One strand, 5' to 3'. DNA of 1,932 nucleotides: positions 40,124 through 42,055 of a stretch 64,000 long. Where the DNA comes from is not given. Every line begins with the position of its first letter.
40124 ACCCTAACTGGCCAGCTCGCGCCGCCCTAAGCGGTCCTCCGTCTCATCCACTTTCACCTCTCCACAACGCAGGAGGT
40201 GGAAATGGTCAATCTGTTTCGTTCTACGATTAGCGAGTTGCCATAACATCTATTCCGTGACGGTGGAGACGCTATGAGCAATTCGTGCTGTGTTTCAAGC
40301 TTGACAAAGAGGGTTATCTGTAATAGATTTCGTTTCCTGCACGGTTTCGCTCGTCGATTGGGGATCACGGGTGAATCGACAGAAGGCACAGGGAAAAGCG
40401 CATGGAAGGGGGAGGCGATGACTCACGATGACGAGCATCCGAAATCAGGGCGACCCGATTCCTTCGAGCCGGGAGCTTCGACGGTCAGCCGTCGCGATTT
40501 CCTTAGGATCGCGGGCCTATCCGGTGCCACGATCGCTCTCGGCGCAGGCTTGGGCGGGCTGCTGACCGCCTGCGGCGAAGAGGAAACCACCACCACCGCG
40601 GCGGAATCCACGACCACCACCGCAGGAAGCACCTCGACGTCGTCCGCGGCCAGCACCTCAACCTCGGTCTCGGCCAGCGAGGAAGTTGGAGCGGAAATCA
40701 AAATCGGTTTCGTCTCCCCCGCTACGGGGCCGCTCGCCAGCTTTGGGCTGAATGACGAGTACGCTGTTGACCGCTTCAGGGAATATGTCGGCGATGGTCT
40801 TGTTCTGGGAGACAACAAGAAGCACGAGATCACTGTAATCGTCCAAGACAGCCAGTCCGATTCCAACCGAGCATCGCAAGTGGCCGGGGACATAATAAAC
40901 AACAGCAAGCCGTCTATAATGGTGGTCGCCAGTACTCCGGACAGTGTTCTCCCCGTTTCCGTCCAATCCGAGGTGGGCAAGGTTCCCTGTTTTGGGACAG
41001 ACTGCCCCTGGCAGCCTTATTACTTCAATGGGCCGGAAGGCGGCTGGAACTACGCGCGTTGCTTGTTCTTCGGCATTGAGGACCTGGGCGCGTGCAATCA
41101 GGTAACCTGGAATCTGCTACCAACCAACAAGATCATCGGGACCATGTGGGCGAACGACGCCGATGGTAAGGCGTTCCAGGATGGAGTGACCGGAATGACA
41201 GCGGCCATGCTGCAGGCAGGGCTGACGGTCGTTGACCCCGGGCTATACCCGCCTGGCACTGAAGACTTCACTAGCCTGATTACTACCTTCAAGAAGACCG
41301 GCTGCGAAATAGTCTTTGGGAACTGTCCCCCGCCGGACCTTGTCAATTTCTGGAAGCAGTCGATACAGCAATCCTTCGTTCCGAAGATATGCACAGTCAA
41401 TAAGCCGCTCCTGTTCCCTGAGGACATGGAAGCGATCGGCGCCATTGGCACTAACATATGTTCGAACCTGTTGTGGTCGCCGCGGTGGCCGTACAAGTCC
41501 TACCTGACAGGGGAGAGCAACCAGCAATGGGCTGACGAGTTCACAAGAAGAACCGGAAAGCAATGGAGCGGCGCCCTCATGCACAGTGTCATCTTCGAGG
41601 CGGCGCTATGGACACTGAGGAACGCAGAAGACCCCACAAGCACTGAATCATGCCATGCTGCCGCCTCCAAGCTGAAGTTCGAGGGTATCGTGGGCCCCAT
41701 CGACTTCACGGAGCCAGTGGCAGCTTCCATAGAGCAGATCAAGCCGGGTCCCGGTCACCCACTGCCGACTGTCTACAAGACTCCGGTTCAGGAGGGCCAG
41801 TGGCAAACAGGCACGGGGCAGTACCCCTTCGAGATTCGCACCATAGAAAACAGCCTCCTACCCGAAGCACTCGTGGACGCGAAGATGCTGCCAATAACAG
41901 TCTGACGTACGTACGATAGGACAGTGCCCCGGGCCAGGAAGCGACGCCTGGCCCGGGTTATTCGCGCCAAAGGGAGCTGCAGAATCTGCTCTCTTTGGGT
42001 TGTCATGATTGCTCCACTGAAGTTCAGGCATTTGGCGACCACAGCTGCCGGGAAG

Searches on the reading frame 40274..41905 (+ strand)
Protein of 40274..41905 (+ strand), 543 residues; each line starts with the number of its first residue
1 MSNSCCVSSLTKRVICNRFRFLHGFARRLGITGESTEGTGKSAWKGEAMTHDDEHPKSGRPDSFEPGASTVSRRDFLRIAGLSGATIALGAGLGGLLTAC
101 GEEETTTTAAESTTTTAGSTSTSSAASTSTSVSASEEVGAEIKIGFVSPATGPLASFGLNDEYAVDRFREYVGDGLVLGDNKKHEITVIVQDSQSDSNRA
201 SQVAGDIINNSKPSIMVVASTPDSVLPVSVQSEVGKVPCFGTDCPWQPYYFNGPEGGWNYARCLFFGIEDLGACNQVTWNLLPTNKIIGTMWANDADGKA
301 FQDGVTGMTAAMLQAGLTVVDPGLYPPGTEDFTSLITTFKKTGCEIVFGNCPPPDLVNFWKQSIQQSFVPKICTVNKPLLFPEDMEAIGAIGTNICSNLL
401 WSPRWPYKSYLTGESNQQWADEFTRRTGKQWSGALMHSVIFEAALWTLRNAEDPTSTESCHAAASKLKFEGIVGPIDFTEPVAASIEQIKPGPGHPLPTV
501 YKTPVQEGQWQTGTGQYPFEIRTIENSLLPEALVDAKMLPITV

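Call 6: search_protein_families(library=pfam, proteins=[window:40274-41905:+])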
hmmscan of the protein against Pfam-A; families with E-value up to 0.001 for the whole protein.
window:40274-41905:+ (543 aa): 2 families
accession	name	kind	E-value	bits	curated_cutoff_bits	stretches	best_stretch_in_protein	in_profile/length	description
PF13458.12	Peripla_BP_6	-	2.6e-31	110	31.7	1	141-480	1-324/343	Periplasmic binding protein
PF10518.14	TAT_signal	-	0.00036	20.8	22.7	0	71-90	2-21/21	TAT (twin-arginine translocation) pathway signal sequence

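Call 7: search_protein_families(library=ncbifam, proteins=[window:40274-41905:+])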
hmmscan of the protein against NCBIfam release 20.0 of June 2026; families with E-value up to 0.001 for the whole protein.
window:40274-41905:+ (543 aa): 1 family
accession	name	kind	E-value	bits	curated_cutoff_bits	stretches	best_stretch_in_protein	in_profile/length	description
NF011933.0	PRK15404.1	subfamily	0.00017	20.8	477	0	127-211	13-93/370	high-affinity branched-chain amino acid ABC transporter substrate-binding protein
